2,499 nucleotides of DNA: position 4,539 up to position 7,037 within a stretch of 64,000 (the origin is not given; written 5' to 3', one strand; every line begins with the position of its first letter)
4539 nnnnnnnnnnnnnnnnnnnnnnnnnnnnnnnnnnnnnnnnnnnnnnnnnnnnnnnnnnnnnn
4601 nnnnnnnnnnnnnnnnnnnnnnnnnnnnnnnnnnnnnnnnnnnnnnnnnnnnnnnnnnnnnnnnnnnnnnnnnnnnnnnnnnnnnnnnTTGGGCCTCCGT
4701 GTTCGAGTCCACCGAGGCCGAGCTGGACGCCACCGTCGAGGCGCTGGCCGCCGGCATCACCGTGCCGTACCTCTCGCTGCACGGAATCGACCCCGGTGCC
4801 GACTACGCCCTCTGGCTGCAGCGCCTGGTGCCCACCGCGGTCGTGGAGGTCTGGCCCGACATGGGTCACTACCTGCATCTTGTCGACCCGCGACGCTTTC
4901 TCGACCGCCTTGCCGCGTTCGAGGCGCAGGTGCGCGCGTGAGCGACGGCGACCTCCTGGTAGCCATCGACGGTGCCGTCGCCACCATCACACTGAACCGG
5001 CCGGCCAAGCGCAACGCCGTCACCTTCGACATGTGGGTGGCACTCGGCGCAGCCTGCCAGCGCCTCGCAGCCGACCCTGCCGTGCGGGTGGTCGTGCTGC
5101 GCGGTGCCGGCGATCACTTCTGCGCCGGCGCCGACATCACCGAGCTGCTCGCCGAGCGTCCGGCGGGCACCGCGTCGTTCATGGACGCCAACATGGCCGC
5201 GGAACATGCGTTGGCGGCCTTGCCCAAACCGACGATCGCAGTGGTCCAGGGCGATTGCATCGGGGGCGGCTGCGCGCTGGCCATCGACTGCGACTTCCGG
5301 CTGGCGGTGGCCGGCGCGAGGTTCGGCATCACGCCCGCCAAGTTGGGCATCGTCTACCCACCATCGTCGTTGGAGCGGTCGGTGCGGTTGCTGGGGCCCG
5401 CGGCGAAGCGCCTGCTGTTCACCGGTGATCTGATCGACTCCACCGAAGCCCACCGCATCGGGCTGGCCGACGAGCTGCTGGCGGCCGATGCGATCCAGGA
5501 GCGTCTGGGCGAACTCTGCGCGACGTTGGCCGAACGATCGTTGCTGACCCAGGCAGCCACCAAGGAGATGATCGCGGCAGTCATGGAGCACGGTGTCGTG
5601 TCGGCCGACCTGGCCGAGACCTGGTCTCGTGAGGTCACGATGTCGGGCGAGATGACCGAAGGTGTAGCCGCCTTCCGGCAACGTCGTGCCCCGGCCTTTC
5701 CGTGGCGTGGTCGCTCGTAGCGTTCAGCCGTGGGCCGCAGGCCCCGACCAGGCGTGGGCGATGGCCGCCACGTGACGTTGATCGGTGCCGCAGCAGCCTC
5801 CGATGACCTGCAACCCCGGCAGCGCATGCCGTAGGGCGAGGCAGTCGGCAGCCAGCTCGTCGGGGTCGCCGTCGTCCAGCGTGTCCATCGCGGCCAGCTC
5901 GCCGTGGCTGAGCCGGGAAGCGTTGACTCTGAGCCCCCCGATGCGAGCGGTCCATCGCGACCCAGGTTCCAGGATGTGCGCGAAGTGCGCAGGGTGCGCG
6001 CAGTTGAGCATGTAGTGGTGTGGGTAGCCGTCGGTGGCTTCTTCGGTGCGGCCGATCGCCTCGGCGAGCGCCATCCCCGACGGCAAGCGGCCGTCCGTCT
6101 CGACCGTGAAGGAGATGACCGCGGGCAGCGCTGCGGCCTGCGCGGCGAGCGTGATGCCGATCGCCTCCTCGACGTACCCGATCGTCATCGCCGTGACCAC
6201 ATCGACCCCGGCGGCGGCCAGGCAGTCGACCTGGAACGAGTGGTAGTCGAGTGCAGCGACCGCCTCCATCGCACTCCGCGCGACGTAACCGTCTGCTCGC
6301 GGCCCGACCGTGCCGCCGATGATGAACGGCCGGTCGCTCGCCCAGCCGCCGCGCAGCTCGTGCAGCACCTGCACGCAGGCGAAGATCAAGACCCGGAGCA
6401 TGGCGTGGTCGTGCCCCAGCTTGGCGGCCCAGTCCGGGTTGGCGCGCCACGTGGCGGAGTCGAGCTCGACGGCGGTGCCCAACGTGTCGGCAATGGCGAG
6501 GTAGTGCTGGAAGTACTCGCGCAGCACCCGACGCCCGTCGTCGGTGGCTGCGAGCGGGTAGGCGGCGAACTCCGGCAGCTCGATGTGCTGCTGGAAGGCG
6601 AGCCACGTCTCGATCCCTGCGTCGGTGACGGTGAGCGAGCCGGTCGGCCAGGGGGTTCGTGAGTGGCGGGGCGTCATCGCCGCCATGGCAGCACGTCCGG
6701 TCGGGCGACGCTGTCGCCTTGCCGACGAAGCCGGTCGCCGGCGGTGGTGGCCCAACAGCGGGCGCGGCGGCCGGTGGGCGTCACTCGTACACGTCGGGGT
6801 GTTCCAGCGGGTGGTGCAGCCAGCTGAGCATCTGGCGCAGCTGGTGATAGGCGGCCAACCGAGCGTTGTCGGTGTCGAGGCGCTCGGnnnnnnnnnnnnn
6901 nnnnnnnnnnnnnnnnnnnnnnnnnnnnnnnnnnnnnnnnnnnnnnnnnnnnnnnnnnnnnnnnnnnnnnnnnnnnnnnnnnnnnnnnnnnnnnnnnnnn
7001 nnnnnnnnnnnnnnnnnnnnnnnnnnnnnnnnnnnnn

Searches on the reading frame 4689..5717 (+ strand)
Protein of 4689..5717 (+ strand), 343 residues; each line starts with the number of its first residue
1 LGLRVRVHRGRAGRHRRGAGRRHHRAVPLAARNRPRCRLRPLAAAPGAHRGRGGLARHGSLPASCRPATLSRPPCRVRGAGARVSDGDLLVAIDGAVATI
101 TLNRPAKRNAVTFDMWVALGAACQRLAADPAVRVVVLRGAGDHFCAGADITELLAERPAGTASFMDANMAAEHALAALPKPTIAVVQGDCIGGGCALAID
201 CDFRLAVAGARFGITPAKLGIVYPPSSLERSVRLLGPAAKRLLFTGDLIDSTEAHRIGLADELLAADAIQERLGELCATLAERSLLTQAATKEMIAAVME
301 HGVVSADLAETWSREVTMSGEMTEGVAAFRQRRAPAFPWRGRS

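Call 65: search_protein_families(library=pfam, proteins=[window:4689-5717:+], max_evalue=0.00001)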
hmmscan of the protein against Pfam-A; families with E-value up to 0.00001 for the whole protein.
window:4689-5717:+ (343 aa): 2 families
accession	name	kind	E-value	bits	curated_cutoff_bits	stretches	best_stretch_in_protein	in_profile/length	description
PF00378.25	ECH_1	-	1.6e-43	149.3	27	1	94-337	3-248/251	Enoyl-CoA hydratase/isomerase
PF16113.10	ECH_2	-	5.5e-31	108.7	27.2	1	98-300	2-204/335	Enoyl-CoA hydratase/isomerase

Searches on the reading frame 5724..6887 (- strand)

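Call 65: search_protein_families(library=pfam, proteins=[window:5724-6887:-], max_evalue=0.00001)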
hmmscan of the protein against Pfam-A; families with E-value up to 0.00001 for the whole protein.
window:5724-6887:- (387 aa): 1 family
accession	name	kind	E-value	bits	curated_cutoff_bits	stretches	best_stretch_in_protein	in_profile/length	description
PF02574.22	S-methyl_trans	-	8.9e-28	98.4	22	1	87-379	2-282/283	Homocysteine S-methyltransferase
